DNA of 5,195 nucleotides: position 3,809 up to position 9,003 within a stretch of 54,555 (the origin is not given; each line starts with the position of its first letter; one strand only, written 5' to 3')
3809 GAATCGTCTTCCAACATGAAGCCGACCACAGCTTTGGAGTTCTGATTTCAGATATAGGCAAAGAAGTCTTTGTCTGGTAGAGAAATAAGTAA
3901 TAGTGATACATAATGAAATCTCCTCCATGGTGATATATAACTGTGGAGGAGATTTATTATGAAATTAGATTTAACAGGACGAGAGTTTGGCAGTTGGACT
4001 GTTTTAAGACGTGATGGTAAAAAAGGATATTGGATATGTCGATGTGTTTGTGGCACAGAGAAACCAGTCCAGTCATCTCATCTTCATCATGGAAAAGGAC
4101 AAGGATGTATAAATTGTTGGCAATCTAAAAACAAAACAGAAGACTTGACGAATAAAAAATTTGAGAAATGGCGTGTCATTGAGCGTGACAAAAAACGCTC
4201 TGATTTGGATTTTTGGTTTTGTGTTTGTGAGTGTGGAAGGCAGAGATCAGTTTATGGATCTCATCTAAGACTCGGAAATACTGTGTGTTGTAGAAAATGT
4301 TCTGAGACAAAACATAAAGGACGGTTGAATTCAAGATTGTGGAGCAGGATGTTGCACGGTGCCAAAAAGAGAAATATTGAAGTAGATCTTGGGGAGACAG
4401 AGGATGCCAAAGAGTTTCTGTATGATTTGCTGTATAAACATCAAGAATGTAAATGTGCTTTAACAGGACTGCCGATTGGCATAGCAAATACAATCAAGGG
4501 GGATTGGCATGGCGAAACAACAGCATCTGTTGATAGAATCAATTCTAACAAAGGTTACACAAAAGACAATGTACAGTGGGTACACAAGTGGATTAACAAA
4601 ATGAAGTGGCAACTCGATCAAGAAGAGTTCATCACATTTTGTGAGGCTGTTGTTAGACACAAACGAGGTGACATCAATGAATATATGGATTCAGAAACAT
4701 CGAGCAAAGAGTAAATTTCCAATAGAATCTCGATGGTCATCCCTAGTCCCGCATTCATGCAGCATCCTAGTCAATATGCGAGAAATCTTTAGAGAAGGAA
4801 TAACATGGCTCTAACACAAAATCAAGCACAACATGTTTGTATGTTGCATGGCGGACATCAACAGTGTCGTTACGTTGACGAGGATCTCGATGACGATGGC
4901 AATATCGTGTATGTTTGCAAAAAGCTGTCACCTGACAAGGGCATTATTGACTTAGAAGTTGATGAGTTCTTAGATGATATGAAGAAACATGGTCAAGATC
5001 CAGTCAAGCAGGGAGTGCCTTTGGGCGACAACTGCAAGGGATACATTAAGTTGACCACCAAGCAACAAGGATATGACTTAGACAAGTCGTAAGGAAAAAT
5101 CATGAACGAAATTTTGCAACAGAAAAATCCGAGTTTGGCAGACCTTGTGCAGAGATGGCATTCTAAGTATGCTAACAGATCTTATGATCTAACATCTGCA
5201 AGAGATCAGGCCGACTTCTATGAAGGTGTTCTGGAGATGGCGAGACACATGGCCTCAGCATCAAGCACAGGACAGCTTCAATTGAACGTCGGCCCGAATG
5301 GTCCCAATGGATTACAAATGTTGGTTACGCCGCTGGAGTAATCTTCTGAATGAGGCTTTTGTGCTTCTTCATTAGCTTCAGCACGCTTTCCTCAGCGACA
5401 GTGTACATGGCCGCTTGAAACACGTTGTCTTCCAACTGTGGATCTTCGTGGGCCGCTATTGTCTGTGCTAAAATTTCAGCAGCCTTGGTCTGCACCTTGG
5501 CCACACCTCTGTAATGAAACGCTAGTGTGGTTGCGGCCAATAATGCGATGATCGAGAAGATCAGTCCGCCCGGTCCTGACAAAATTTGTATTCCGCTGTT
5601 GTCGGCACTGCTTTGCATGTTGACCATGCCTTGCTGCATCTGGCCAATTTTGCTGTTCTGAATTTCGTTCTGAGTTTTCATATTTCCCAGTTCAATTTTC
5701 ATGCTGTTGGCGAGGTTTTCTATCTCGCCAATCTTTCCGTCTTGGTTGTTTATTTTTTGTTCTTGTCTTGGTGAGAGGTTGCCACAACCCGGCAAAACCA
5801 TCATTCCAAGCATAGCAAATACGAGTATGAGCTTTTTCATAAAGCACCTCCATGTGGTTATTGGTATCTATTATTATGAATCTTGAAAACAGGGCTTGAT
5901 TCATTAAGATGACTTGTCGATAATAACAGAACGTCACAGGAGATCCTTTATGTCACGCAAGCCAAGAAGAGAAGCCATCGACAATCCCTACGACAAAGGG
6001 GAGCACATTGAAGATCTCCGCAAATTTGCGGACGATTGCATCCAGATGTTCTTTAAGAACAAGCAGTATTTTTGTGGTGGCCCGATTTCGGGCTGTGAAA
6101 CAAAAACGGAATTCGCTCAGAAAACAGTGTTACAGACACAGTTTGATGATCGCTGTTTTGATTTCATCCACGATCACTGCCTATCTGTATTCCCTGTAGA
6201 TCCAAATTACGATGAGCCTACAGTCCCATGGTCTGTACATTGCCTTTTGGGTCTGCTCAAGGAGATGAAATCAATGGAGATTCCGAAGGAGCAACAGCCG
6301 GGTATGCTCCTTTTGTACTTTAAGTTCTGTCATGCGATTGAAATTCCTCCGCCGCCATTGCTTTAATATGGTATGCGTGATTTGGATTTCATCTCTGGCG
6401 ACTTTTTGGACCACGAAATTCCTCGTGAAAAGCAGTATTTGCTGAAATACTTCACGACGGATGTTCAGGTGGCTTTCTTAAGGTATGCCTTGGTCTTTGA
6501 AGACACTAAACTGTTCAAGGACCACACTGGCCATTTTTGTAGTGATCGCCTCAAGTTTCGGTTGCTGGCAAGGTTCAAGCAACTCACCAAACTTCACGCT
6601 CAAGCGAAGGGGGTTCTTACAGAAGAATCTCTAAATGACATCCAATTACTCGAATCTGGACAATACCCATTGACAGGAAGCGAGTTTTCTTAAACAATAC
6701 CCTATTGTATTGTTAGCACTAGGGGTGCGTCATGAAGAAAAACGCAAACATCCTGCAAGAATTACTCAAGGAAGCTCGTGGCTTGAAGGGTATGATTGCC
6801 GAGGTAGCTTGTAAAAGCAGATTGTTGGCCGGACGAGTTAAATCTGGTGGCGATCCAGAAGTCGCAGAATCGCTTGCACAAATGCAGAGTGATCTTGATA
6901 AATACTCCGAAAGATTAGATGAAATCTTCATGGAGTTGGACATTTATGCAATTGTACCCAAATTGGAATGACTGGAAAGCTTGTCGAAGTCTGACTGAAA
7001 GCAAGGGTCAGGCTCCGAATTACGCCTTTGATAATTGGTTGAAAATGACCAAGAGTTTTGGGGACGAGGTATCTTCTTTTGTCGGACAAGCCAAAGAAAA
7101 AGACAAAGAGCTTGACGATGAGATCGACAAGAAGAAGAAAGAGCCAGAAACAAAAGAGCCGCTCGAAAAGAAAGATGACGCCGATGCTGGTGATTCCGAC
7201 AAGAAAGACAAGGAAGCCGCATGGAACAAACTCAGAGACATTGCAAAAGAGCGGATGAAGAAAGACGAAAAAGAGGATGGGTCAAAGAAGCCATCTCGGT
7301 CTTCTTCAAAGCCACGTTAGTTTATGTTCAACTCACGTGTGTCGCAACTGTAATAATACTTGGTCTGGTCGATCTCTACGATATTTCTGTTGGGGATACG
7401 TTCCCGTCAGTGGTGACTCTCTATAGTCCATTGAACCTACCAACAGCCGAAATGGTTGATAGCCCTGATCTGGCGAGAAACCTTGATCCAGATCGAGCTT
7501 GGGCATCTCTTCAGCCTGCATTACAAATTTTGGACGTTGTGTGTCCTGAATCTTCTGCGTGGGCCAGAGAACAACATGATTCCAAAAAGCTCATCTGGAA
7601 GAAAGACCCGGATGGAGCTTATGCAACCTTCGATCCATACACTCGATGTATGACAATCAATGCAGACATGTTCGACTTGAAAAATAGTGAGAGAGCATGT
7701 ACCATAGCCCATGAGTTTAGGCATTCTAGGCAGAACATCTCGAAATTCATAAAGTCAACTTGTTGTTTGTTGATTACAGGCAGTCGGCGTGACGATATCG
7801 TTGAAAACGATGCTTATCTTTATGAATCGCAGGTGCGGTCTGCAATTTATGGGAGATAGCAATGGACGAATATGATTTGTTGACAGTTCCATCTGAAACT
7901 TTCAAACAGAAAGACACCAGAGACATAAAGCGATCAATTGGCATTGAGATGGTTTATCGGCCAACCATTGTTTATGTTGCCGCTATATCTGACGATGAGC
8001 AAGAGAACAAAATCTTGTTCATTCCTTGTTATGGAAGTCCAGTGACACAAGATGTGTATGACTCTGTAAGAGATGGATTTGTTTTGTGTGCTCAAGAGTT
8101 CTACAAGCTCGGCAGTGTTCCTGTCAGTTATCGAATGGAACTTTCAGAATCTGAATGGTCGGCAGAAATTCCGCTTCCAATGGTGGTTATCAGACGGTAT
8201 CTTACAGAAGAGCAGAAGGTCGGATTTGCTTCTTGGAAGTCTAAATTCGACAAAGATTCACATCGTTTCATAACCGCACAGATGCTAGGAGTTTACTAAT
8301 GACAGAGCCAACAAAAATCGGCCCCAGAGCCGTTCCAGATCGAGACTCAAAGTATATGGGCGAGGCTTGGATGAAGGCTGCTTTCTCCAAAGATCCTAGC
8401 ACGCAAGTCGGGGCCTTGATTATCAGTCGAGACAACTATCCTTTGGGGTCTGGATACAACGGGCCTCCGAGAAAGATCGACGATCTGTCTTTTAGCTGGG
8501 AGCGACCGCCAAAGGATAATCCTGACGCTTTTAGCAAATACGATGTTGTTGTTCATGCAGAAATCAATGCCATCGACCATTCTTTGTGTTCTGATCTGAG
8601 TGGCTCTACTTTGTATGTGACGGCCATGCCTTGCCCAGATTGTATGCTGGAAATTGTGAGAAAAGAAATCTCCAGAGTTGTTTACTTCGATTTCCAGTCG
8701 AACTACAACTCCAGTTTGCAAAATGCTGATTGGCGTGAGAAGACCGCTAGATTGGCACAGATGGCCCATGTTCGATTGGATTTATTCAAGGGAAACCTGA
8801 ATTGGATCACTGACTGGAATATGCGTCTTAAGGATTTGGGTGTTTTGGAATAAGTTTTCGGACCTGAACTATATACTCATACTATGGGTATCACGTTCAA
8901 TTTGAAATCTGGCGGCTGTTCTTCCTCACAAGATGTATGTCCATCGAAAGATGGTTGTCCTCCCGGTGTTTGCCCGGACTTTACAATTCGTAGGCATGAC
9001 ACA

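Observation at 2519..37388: Phage-encoded translation toolkit: bS21, IF1 (with loop insertion), IF3, peptide deformylase, DnaJ and two Rim-like acetyltransferases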

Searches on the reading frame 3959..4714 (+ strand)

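Call 8: search_protein_families(library=pfam, proteins=[window:3959-4714:+], max_evalue=0.001)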
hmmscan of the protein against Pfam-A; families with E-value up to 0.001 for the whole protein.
window:3959-4714:+ (251 aa): 0 families

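Call 11: search_protein_families(library=phrogs, proteins=[window:3959-4714:+], max_evalue=0.001)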
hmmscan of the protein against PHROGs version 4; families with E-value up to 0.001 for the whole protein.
window:3959-4714:+ (251 aa): 9 families
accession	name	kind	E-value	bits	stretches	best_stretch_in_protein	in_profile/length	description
phrog_374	-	DNA, RNA and nucleotide metabolism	3.5e-27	96.4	2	56-214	190-349/617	HNH endonuclease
phrog_3322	-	DNA, RNA and nucleotide metabolism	9.2e-20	72.1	1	120-238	50-155/162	endonuclease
phrog_1035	-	DNA, RNA and nucleotide metabolism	1.6e-16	62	1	21-237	60-231/271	endonuclease VII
phrog_3118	-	DNA, RNA and nucleotide metabolism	3.2e-12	47.5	1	134-220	24-100/287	HNH endonuclease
phrog_22195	-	unknown function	6.1e-08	33.6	1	5-53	10-58/148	-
phrog_27240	-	unknown function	8.9e-08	33.6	1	7-61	9-65/132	-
phrog_4592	-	moron, auxiliary metabolic gene and host takeover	0.0002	22.3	1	182-221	106-139/170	decoy of host sigma70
phrog_3377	-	DNA, RNA and nucleotide metabolism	0.0002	22.2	1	187-211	64-88/196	HNH endonuclease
phrog_1400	-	moron, auxiliary metabolic gene and host takeover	0.0006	20.7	0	134-231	19-101/251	Srd anti-sigma factor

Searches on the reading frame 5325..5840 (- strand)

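Call 80: search_protein_families(library=pfam, proteins=[window:5325-5840:-], max_evalue=0.01)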
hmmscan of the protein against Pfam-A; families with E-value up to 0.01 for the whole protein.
window:5325-5840:- (171 aa): 1 family
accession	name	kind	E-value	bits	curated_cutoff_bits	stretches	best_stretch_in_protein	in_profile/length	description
PF08647.16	BRE1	-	0.0033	17.9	27.9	1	26-75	36-81/95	BRE1 E3 ubiquitin ligase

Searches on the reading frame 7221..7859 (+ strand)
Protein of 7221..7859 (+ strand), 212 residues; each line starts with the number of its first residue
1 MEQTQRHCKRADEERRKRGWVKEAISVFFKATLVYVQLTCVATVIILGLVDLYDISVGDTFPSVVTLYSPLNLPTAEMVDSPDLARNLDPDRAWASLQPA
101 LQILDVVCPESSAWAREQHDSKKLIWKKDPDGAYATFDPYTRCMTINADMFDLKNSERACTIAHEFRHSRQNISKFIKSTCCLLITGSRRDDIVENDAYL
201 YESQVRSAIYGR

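Call 80: search_protein_families(library=pfam, proteins=[window:7221-7859:+], max_evalue=0.01)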
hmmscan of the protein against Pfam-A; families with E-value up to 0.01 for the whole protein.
window:7221-7859:+ (212 aa): 1 family
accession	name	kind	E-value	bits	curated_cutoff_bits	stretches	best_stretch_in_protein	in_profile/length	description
PF20573.4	DUF6782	-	9.3e-05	22.2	27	1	110-176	44-108/241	Putative metallopeptidase family (DUF6782)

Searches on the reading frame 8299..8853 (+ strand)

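Call 80: search_protein_families(library=pfam, proteins=[window:8299-8853:+], max_evalue=0.01)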
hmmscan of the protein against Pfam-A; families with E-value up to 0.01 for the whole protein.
window:8299-8853:+ (184 aa): 2 families
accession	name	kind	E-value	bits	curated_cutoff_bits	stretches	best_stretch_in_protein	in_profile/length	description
PF00383.29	dCMP_cyt_deam_1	-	7.3e-17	61.6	25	1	15-130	3-101/102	Cytidine and deoxycytidylate deaminase zinc-binding region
PF14437.12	MafB19-deam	-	1.1e-08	35.5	27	1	25-130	14-100/142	MafB19-like deaminase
